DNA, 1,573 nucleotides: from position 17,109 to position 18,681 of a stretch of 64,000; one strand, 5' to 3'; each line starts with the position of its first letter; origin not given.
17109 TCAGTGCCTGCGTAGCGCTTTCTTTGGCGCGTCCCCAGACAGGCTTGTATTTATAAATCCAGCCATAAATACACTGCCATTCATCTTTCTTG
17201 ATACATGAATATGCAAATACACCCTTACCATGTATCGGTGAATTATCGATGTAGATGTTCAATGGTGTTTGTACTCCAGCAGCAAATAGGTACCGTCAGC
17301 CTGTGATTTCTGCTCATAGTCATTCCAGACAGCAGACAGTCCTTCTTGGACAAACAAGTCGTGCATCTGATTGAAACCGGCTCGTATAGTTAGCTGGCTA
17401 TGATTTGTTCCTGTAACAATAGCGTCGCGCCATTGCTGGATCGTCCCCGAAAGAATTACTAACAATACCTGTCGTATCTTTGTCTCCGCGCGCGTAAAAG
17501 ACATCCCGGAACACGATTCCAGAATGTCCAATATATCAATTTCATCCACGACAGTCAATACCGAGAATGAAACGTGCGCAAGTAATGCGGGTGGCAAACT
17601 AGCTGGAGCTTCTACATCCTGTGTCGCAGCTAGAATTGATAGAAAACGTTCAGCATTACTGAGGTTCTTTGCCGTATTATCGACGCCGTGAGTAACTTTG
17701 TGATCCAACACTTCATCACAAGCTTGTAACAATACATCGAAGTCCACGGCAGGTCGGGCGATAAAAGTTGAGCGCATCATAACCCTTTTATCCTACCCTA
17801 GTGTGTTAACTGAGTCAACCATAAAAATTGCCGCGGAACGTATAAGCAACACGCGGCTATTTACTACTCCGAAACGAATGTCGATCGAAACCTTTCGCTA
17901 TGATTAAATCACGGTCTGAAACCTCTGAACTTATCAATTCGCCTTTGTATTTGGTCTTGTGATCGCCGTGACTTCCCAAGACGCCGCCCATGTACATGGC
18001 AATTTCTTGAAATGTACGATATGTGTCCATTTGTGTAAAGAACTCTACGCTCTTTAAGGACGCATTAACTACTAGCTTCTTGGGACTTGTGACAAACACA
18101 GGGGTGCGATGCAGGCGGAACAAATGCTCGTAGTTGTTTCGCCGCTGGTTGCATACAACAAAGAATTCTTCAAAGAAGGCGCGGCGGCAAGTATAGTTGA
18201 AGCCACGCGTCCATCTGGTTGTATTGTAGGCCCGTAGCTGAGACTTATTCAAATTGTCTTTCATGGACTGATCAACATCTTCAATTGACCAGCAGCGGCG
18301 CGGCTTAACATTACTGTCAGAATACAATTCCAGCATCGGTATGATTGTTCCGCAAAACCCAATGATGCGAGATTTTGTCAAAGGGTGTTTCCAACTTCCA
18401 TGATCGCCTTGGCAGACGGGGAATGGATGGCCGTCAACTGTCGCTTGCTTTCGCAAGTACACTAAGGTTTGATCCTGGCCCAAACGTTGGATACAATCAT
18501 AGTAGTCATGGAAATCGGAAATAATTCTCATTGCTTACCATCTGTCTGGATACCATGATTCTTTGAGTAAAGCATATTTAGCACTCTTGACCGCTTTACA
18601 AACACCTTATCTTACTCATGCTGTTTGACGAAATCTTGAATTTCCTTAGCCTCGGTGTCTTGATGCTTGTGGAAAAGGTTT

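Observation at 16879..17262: Minimal 127-aa SET-domain methyltransferase in a tailed phage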

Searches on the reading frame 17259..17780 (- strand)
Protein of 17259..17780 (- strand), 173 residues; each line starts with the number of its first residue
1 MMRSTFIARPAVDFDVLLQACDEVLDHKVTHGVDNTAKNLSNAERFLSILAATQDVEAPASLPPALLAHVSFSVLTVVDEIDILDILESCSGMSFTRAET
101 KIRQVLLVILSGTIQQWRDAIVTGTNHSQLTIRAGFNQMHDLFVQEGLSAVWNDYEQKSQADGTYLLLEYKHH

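Call 10: search_protein_families(library=pfam, proteins=[window:17259-17780:-], max_evalue=0.01)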
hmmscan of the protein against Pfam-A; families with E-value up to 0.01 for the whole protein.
window:17259-17780:- (173 aa): 0 families

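Call 11: search_protein_families(library=phrogs, proteins=[window:17259-17780:-], max_evalue=0.001)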
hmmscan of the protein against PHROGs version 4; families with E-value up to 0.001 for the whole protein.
window:17259-17780:- (173 aa): 0 families

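Call 50: search_protein_families(library=phrogs, proteins=[window:17259-17780:-], max_evalue=0.001)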
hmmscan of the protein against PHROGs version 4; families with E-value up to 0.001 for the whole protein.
window:17259-17780:- (173 aa): 0 families
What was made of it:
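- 17259..17780 (-): Upstream 173-aa gene with a ThyX-like predicted fold; its stop overlaps the SET start (ATTGA). It is the conserved core partner of the helicase gene. No Pfam or PHROG hit (calls 10, 11, 50).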

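Call 59: find_homologous_proteins(query=window:17259-17780:-, max_evalue=0.001)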
Query window:17259-17780:- (173 aa): 88 proteins with E <= 0.001 among 161 candidates.
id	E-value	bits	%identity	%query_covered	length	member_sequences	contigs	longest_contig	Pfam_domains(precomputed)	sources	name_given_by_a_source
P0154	8.5e-108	375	100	100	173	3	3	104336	-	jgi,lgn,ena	-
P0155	1.6e-87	309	80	99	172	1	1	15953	-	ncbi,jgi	-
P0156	2.4e-84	299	78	99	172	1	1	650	-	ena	-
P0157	1.5e-80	287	73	99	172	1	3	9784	-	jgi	jgi:hypothetical protein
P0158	1.5e-79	283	74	99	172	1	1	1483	-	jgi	-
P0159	2.8e-79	283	74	99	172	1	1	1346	-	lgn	-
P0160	5.4e-79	282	74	99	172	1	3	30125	-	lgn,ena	-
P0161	2.5e-76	273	69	98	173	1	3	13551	-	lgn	-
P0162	1.7e-75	270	71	97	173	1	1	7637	-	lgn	-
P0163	5.9e-73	262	69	97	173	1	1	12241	-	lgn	-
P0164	6.4e-73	262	72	98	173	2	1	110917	-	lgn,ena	-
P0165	2.8e-72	260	69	98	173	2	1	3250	-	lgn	-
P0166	3.7e-72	259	68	99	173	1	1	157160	-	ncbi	-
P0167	1.2e-70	255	68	97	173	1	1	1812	-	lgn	-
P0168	1.4e-70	254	68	97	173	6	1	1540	-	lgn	-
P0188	6.8e-51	190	52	98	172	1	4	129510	-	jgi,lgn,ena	jgi:hypothetical protein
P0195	2.9e-37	146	46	97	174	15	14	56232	-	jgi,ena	jgi:hypothetical protein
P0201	2.6e-35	140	44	95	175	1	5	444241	-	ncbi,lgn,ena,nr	ncbi:MAG: hypothetical protein DWQ31_16865 [Planctomycetota bacterium]|nr:MAG: hypothetical protein 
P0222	7.7e-31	125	40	99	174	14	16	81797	-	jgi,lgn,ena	jgi:hypothetical protein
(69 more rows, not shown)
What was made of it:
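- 17259..17780 (-): 88 homolog clusters (call 59).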

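Call 60: find_encoding_contigs(protein=P0166, flank=6000, max_places=2)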
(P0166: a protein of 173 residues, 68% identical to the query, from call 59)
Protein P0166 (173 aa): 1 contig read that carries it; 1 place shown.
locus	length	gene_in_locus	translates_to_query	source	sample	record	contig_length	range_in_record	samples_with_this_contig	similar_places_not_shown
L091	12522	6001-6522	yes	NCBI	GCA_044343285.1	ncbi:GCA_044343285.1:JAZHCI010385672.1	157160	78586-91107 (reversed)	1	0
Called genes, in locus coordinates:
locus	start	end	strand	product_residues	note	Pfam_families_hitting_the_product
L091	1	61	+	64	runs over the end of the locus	-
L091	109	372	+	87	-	-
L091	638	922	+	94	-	-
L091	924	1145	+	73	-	-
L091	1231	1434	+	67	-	-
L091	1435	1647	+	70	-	-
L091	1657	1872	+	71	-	-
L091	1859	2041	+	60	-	-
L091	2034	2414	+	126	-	-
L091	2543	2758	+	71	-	-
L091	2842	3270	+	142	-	-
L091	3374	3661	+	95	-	-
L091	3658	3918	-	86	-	-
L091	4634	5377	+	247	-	-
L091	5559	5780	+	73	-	-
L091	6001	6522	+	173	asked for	-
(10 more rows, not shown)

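Call 61: find_encoding_contigs(protein=P0195, flank=6000, max_places=3)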
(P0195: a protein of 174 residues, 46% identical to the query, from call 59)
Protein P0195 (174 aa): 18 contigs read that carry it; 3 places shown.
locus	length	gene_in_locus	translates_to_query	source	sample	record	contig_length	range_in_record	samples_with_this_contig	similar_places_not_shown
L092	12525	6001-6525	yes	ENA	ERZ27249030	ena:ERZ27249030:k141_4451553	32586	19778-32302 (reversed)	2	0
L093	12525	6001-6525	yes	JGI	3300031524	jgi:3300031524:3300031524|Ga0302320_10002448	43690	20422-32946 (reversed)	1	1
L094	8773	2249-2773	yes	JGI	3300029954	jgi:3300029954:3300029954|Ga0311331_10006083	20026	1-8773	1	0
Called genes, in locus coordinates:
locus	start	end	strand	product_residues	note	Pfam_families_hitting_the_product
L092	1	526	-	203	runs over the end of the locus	PF00929:RNase_T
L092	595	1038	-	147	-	PF18909:dGTP_diPhyd_N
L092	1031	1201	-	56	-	-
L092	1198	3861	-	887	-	PF19263:DUF5906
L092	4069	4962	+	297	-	PF02195:ParB_N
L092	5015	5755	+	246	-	-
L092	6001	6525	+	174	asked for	-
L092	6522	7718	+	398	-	PF01555:N6_N4_Mtase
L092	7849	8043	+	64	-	-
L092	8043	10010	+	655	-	-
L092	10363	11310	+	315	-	PF13365:Trypsin_2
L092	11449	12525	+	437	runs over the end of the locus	-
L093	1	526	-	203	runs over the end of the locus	PF00929:RNase_T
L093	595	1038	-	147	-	PF18909:dGTP_diPhyd_N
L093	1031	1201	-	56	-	-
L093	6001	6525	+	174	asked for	-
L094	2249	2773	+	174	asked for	-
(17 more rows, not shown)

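Call 62: find_encoding_contigs(protein=P0222, flank=6000, max_places=3)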
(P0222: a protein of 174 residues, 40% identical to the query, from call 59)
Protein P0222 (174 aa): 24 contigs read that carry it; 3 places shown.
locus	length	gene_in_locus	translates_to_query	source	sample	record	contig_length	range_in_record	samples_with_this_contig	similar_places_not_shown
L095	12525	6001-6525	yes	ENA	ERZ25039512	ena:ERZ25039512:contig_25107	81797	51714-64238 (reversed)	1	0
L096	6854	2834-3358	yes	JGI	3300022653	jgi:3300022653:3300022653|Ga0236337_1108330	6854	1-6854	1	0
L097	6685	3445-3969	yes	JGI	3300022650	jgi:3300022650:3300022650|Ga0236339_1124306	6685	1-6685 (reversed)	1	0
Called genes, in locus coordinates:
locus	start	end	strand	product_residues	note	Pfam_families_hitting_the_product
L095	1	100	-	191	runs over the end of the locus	PF00929:RNase_T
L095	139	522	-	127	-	PF18909:dGTP_diPhyd_N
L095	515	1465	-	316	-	PF19263:DUF5906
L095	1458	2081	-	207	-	-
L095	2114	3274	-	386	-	-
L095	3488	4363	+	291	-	PF02195:ParB_N, PF17762:HTH_ParB (weak)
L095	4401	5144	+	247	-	-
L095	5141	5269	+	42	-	-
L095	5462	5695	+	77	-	-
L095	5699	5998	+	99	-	-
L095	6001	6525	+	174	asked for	-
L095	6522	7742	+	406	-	PF01170:UPF0020 (faint), PF01555:N6_N4_Mtase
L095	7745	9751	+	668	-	-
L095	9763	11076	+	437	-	-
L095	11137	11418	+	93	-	-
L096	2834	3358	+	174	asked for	-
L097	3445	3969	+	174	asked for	-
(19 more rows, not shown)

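Call 63: find_encoding_contigs(protein=P0188, flank=6000, max_places=2)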
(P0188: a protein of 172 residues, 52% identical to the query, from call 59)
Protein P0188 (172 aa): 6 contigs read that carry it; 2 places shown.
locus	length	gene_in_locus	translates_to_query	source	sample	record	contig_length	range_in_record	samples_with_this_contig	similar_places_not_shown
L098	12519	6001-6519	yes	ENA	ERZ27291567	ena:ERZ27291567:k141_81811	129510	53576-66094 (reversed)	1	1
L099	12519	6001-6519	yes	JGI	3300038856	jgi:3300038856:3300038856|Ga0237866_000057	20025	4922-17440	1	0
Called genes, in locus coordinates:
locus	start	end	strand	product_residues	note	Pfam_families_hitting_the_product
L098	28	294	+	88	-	-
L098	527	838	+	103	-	-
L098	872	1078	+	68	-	-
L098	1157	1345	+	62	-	-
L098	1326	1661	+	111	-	-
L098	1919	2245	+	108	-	-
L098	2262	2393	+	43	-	-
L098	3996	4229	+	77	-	-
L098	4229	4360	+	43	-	-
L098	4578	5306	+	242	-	-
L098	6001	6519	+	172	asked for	-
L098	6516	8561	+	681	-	-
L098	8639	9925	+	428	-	-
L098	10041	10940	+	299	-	PF02195:ParB_N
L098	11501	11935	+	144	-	-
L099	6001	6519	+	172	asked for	-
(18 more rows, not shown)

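Call 64: find_encoding_contigs(protein=P0201, flank=8000, max_places=2)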
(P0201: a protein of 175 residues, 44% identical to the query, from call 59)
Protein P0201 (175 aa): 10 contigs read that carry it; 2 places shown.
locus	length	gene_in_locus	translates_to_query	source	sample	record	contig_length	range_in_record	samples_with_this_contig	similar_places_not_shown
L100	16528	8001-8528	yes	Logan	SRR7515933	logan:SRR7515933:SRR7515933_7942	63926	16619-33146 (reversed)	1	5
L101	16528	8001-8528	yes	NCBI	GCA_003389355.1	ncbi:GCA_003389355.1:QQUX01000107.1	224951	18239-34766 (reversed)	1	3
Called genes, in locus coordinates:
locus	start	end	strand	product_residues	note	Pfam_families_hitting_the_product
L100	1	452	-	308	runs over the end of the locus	PF14907:NTP_transf_5 (faint), PF08843:AbiEii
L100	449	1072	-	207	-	PF13338:AbiEi_4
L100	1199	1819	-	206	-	PF00929:RNase_T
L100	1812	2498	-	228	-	PF21448:DNMK (faint)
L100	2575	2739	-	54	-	-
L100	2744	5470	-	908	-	PF19263:DUF5906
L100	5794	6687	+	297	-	PF02195:ParB_N, PF17762:HTH_ParB (weak)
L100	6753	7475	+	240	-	-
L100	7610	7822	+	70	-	-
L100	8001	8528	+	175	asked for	-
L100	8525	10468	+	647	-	-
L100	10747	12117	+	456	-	-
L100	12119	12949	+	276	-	PF02195:ParB_N, PF17762:HTH_ParB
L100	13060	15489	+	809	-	PF00476:DNA_pol_A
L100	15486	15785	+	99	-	-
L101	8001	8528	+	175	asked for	-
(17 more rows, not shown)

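Call 71: search_protein_families(library=padloc, proteins=[window:17259-17780:-], max_evalue=0.01)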
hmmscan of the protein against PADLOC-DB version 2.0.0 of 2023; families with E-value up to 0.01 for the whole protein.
window:17259-17780:- (173 aa): 0 families

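Call 73: predict_structure(alignment_id=A3)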
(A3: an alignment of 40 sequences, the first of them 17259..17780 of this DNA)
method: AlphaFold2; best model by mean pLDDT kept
length: 173 residues; sequences in the alignment: 40
mean_pLDDT: 92.2   pTM: 0.86
mean pLDDT of the five models: 92.2, 92.0, 89.5, 88.7, 87.9
residues with pLDDT >= 90: 135; 70-90: 36; 50-70: 1; < 50: 1
segments of 3 or more residues with pLDDT < 50: none
pLDDT, mean of each block of 10 residues (from residue 1): 89 91 90 77 91 88 89 97 96 97 96 97 97 97 93 95 94 62
secondary structure, 60 per line:
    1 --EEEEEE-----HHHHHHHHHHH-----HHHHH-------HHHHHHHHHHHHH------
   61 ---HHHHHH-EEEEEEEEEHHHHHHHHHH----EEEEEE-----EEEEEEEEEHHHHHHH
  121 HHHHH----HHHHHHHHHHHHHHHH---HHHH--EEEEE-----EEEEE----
elements in order: E3-8 H14-24 H30-34 H42-54 H64-69 E71-79 H80-89 E94-99 E105-113 H114-125 H130-145 H149-152 E155-159 E165-169
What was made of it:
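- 17259..17780 (-): Model pLDDT 92 (call 73).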

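Call 75: fold_search(model_id=the predicted structure, library=pdb)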
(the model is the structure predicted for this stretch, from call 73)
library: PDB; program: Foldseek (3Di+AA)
matches with E <= 10: 1003; with E <= 0.001: 23
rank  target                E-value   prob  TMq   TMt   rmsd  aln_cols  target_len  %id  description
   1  3ge9                  4.8e-06  1.00  0.53  0.44   7.0       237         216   13  A Structurally Atypical ThyX from Corynebacterium glutamicum NCHU 87078 Is Not Required for Thymidylate Biosynthesis (released 2010-03-02)
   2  3fnn                  1.3e-05  1.00  0.54  0.43   6.8       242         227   14  Biochemical and structural analysis of an atypical ThyX: Corynebacterium glutamicum NCHU 87078 depends on ThyA for thymi (released 2009-12-29)
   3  2gq2_D                6.0e-05  1.00  0.58  0.46   7.3       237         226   14  Mycobacterium tuberculosis ThyX-NADP complex (released 2006-06-27)
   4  2gq2_B                6.7e-05  1.00  0.57  0.45   6.9       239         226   14  Mycobacterium tuberculosis ThyX-NADP complex (released 2006-06-27)
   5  2gq2_C                7.6e-05  1.00  0.66  0.52   5.4       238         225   13  Mycobacterium tuberculosis ThyX-NADP complex (released 2006-06-27)
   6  3gwc_B                1.1e-04  1.00  0.57  0.43   8.0       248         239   14  Crystal structure of Mycobacterium tuberculosis thymidylate synthase X bound to FdUMP and FAD (released 2009-04-28)
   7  2gq2_A                1.7e-04  1.00  0.56  0.42   5.7       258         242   12  Mycobacterium tuberculosis ThyX-NADP complex (released 2006-06-27)
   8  3gwc_E                1.7e-04  1.00  0.56  0.42   7.0       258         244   13  Crystal structure of Mycobacterium tuberculosis thymidylate synthase X bound to FdUMP and FAD (released 2009-04-28)
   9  2af6_E                2.5e-04  1.00  0.57  0.42   8.0       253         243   13  Crystal structure of Mycobacterium tuberculosis Flavin dependent thymidylate synthase (Mtb ThyX) in the presence of co (released 2005-10-04)
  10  4fzb_B                2.6e-04  1.00  0.52  0.48   6.0       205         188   11  Structure of thymidylate synthase ThyX complexed to a new inhibitor (released 2013-05-22)
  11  4fzb_A                2.8e-04  1.00  0.52  0.48   6.8       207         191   11  Structure of thymidylate synthase ThyX complexed to a new inhibitor (released 2013-05-22)
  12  2af6_A                2.8e-04  1.00  0.56  0.41   8.6       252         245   12  Crystal structure of Mycobacterium tuberculosis Flavin dependent thymidylate synthase (Mtb ThyX) in the presence of co (released 2005-10-04)
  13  3gwc_H                2.9e-04  1.00  0.57  0.43   5.9       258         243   14  Crystal structure of Mycobacterium tuberculosis thymidylate synthase X bound to FdUMP and FAD (released 2009-04-28)
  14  4fzb_D                3.5e-04  1.00  0.51  0.44   7.3       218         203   10  Structure of thymidylate synthase ThyX complexed to a new inhibitor (released 2013-05-22)
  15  2af6_G                3.7e-04  1.00  0.57  0.42   8.2       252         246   13  Crystal structure of Mycobacterium tuberculosis Flavin dependent thymidylate synthase (Mtb ThyX) in the presence of co (released 2005-10-04)
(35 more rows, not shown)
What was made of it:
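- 17259..17780 (-): Best PDB fold matches are ThyX, E 5e-6, TM 0.5-0.66 (call 75).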

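Call 76: find_related_loci(query=A3, collection=viral_contigs, flank=5000)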
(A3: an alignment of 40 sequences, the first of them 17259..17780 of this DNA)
Query A3 (173 aa) in viral_contigs; peptide patterns used: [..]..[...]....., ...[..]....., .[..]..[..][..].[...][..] (x = any residue, [..] = any of these).
192 stretches matched a pattern; 109 encode a relative of the query (tblastn E <= 1e-3); the best 80 are kept; 80 distinct loci.
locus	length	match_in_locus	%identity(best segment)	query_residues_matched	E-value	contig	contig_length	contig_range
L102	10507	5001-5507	62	3-171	2e-70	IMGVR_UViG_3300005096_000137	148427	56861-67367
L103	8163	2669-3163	50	6-171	7e-47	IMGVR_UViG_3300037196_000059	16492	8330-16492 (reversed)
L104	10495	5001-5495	48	6-171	2e-46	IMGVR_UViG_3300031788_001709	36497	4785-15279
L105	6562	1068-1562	48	6-171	2e-46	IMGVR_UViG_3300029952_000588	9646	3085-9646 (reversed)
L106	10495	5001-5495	48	6-171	2e-46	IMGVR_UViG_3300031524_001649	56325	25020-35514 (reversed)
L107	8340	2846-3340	48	6-171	2e-46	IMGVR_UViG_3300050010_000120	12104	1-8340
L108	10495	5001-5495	46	6-171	2e-45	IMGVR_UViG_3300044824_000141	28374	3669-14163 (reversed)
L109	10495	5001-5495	46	6-171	2e-43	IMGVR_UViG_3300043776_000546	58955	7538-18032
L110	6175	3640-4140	46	6-173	3e-44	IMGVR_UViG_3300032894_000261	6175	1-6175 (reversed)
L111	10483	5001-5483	46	10-171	9e-44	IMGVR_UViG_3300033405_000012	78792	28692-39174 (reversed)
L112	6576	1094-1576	46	10-171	8e-44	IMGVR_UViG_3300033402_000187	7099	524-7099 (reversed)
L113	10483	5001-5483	46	10-171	9e-44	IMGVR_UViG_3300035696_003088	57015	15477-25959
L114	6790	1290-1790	46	6-172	1e-43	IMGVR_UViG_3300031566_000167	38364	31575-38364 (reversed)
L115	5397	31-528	46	6-171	2e-43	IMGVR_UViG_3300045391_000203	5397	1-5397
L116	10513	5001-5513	43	4-173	5e-42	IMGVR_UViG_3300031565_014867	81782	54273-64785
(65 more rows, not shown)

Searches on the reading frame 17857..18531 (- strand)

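Call 10: search_protein_families(library=pfam, proteins=[window:17857-18531:-], max_evalue=0.01)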
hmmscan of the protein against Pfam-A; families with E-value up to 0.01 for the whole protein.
window:17857-18531:- (224 aa): 0 families

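Call 11: search_protein_families(library=phrogs, proteins=[window:17857-18531:-], max_evalue=0.001)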
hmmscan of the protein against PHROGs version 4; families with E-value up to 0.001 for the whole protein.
window:17857-18531:- (224 aa): 1 family
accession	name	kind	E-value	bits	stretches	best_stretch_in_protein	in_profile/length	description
phrog_4243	-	unknown function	4.5e-15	57.5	2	164-223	178-230/232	-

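Call 71: search_protein_families(library=padloc, proteins=[window:17857-18531:-], max_evalue=0.01)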
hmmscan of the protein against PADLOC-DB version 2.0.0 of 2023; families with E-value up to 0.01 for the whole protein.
window:17857-18531:- (224 aa): 0 families
